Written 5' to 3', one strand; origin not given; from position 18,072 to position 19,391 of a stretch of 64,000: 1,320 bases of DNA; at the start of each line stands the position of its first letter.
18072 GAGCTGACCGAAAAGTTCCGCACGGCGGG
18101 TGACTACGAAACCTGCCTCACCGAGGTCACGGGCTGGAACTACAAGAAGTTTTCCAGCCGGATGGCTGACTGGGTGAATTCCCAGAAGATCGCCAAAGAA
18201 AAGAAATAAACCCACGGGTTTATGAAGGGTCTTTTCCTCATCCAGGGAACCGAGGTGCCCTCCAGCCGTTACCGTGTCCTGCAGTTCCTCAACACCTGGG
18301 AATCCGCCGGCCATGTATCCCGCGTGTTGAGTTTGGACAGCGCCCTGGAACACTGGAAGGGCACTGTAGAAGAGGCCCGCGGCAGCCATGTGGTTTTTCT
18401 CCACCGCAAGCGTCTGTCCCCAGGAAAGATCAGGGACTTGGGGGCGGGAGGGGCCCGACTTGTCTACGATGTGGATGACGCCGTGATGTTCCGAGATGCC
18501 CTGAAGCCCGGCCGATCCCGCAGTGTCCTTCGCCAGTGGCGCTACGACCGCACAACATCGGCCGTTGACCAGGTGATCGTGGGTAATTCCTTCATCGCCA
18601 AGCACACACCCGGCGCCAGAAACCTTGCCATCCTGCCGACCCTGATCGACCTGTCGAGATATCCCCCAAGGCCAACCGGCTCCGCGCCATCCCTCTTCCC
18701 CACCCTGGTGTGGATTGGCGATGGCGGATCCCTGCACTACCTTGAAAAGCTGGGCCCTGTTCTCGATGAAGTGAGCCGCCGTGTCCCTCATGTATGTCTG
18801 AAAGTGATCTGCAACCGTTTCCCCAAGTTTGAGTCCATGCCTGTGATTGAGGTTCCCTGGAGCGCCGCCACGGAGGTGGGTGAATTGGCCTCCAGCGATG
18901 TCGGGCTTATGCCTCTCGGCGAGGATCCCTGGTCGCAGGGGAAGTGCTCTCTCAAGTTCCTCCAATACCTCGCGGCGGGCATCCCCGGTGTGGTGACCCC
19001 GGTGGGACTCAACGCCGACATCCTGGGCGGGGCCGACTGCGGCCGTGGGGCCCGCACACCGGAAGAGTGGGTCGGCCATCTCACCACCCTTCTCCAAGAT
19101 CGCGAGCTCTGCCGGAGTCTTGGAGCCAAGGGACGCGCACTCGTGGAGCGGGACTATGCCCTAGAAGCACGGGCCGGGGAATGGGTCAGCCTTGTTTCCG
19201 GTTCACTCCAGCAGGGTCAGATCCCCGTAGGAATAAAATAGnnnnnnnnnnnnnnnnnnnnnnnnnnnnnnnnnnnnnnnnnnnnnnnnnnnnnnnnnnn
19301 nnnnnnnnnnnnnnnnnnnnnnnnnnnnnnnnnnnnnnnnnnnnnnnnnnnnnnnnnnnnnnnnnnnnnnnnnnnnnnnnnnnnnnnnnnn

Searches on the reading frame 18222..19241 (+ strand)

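Call 74: search_protein_families(library=pfam, proteins=[window:18222-19241:+], max_evalue=0.00001)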
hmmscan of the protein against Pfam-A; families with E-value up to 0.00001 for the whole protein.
window:18222-19241:+ (339 aa): 1 family
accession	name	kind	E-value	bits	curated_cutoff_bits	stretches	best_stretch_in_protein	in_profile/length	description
PF13524.12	Glyco_trans_1_2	-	2.2e-06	28.1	25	1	182-322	7-143/144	Glycosyl transferase-like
